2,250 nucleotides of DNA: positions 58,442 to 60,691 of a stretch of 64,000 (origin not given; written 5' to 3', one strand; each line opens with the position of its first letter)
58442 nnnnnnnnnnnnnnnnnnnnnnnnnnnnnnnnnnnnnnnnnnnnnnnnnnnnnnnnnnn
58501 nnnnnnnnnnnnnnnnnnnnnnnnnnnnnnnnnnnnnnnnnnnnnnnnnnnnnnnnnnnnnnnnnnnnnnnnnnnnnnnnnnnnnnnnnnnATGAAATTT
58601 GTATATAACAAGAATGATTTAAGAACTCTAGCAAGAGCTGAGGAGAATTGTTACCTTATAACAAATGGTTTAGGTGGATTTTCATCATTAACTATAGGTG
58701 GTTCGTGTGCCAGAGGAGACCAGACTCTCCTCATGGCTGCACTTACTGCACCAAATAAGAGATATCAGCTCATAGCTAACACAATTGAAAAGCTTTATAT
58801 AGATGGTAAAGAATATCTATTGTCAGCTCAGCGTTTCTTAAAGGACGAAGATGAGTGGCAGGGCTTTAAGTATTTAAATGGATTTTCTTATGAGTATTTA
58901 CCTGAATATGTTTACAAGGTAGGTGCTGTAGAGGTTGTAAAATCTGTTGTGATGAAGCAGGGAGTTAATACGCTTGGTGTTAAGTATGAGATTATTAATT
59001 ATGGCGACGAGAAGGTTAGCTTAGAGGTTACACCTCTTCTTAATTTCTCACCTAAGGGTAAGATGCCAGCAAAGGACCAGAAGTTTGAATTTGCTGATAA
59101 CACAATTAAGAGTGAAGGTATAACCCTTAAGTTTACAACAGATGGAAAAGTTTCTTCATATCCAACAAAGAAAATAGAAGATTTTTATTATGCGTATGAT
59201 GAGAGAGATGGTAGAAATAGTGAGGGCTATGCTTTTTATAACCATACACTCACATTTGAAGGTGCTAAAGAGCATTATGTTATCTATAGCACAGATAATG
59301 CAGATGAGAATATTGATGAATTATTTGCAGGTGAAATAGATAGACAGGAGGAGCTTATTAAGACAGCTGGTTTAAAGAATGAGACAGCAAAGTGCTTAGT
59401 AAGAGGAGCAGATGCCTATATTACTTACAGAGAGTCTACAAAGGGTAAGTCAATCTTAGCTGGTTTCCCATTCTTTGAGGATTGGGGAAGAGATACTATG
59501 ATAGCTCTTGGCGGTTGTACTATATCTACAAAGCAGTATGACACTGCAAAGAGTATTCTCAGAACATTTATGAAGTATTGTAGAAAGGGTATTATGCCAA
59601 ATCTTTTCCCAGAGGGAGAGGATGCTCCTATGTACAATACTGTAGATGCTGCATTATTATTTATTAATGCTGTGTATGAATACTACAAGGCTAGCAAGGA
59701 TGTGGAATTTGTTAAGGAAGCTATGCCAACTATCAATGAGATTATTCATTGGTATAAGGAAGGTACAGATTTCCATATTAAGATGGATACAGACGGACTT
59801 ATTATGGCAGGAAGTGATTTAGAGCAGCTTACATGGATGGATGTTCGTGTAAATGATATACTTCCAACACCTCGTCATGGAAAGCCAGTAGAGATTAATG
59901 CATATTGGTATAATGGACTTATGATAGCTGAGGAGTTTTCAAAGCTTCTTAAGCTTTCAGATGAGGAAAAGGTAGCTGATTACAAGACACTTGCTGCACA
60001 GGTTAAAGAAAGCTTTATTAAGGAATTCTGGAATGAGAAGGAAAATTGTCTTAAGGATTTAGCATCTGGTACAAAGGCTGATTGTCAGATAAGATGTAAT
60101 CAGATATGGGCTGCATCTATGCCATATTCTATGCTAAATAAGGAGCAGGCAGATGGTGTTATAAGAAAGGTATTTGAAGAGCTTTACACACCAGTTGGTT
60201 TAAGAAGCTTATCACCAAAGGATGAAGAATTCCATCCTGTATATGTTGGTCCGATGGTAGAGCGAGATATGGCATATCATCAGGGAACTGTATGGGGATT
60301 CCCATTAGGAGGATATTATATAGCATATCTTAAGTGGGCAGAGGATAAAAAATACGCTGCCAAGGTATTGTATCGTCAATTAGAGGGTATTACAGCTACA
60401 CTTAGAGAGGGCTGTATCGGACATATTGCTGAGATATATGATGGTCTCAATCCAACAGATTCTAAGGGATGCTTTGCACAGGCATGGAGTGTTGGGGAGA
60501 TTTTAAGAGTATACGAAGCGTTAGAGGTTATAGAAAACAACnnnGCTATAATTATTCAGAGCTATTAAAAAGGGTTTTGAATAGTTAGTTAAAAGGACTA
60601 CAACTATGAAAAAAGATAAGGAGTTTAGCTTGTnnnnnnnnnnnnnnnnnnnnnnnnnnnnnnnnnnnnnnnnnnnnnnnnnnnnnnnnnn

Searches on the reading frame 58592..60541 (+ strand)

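Call 76: search_protein_families(library=pfam, proteins=[window:58592-60541:+], max_evalue=0.00001)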
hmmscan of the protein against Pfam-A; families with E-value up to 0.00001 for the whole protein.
window:58592-60541:+ (650 aa): 4 families
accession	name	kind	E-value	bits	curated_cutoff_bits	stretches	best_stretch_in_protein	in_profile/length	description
PF06202.20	GDE_C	-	1.7e-127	425.8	21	1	273-639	3-367/367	Amylo-alpha-1,6-glucosidase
PF12439.13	GDE_N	-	1.2e-40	139.8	27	1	21-227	3-215/219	Glycogen debranching enzyme N terminal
PF22422.2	MGH1-like_GH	-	2.5e-09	37.6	27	1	332-617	38-341/356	Mannosylglycerate hydrolase MGH1-like glycoside hydrolase domain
PF17389.8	Bac_rhamnosid6H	-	4.7e-08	33.1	24.5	1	298-484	44-218/339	Bacterial alpha-L-rhamnosidase 6 hairpin glycosidase domain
